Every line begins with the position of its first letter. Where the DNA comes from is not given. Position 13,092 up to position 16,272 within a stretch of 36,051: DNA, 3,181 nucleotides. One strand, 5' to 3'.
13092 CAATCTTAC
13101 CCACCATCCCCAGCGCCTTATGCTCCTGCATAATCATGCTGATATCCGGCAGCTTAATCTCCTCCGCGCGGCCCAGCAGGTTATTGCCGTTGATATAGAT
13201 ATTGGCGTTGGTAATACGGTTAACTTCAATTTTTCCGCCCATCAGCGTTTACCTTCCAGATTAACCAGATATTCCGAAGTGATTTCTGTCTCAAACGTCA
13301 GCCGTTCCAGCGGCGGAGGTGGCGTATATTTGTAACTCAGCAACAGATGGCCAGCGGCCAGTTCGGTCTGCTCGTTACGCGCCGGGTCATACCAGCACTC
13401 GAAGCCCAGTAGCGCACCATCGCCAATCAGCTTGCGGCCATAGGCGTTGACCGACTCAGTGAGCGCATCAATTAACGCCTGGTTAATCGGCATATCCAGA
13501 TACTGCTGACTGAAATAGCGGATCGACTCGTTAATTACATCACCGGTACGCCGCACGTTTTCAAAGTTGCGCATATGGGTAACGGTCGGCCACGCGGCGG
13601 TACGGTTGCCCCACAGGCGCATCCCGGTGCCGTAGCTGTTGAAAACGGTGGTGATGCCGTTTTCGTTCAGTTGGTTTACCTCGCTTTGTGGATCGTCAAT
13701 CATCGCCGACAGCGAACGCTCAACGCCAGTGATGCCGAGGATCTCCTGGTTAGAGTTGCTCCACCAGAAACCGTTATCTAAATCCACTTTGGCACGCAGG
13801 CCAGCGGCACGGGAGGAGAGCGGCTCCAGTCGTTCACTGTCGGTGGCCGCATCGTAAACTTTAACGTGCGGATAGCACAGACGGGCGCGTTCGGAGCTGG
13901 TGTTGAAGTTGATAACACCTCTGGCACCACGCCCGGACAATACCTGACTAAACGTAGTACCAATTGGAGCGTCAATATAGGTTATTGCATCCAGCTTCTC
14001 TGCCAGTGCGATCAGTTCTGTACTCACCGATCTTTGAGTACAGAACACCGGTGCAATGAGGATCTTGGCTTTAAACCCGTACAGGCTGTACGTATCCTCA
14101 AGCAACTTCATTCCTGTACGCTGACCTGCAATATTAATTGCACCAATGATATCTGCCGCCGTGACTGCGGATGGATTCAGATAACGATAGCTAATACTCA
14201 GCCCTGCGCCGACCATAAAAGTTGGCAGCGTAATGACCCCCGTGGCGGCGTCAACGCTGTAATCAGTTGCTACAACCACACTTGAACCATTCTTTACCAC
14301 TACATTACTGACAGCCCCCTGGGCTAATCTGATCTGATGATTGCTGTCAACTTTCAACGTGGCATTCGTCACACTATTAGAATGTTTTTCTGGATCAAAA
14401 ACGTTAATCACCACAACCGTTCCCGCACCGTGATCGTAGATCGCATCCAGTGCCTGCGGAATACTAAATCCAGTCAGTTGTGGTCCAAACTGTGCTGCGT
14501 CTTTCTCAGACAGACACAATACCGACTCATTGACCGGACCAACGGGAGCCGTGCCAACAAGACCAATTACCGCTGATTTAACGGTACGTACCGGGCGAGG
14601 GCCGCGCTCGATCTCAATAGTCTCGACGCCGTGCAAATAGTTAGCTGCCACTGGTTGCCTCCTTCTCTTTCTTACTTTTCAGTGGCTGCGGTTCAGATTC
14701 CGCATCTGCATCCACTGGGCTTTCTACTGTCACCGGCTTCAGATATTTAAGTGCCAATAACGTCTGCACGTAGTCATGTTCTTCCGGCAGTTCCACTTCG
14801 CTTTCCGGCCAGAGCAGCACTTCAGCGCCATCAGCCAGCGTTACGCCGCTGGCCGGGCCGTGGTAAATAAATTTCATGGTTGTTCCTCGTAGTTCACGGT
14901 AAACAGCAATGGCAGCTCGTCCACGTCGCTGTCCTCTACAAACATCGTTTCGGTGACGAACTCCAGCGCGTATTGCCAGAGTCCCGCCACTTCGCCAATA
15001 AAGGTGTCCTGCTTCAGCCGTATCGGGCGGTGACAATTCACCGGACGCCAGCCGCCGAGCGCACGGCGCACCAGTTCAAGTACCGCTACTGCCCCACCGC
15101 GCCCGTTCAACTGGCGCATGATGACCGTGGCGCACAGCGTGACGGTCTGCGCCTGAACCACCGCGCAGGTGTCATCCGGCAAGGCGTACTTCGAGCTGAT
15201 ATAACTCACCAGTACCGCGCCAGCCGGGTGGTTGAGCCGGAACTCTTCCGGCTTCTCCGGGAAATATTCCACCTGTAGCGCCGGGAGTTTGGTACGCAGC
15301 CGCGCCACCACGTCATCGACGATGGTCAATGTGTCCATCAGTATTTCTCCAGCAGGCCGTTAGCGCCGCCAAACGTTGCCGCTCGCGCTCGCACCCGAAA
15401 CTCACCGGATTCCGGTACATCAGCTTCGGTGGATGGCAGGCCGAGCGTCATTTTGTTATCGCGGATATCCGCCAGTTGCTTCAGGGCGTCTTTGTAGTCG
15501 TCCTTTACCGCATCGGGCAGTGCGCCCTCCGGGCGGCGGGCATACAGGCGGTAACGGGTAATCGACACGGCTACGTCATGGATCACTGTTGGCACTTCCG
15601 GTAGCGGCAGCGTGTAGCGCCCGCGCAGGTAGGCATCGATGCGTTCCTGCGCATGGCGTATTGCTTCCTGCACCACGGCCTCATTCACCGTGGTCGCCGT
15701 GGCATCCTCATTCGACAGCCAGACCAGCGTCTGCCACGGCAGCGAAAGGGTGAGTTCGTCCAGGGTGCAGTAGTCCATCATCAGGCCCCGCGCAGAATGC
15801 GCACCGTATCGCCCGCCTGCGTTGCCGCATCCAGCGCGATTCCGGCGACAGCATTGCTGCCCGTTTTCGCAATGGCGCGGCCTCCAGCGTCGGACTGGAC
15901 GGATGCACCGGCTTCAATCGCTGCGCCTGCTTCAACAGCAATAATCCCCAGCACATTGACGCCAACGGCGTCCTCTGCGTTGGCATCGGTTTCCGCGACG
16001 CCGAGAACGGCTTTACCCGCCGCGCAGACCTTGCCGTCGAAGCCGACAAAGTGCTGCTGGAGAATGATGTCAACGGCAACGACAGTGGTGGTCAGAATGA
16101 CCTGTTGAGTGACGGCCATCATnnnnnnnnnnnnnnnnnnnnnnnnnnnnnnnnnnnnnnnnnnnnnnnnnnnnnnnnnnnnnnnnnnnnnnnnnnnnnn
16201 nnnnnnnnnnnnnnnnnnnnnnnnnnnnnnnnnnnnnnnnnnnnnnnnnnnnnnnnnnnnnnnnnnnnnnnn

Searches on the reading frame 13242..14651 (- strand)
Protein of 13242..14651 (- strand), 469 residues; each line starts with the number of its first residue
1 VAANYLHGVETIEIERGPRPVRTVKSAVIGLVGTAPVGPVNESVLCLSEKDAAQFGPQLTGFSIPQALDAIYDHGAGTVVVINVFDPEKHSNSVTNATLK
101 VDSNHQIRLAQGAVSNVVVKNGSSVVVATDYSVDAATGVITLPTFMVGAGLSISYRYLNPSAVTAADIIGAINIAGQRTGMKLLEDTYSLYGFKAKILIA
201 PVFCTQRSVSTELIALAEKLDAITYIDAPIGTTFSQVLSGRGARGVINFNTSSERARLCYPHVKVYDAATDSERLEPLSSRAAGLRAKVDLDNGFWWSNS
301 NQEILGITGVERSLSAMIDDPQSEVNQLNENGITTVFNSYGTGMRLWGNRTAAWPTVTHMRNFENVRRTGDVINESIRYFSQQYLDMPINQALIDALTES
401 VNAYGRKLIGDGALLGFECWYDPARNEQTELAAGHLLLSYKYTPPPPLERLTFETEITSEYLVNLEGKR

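Call 4: search_protein_families(library=pfam, proteins=[window:13242-14651:-])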
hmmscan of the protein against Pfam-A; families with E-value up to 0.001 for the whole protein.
window:13242-14651:- (469 aa): 2 families
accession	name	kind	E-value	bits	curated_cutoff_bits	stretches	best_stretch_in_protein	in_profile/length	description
PF04984.19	Phage_sheath_1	-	6.6e-31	107.8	31.4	1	176-352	1-168/168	Phage tail sheath protein subtilisin-like domain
PF17482.7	Phage_sheath_1C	-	8.7e-20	71.2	26.9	1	361-458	6-104/104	Phage tail sheath C-terminal domain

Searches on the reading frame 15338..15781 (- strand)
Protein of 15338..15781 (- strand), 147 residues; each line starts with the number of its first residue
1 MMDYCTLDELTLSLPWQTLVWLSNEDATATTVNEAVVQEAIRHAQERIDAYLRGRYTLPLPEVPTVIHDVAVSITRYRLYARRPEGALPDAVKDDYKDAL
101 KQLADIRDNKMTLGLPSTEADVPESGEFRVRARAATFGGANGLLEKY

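Call 4: search_protein_families(library=pfam, proteins=[window:15338-15781:-])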
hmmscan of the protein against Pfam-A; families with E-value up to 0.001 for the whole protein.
window:15338-15781:- (147 aa): 1 family
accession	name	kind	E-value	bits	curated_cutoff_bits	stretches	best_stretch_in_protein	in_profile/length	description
PF07030.17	Phage_Mu_Gp36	-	1.5e-38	132.2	24.7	1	4-131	1-123/124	Bacteriophage Mu, Gp36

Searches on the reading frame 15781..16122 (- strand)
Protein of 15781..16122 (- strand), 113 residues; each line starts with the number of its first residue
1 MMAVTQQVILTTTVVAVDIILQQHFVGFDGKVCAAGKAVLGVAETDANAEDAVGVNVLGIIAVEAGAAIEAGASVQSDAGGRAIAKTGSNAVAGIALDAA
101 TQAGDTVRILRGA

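Call 4: search_protein_families(library=pfam, proteins=[window:15781-16122:-])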
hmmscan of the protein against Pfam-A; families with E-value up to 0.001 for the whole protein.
window:15781-16122:- (113 aa): 1 family
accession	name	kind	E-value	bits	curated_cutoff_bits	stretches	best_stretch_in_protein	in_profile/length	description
PF09956.15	Phage_cement_2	-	7e-14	52.5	24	1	7-109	5-101/103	Phage cement protein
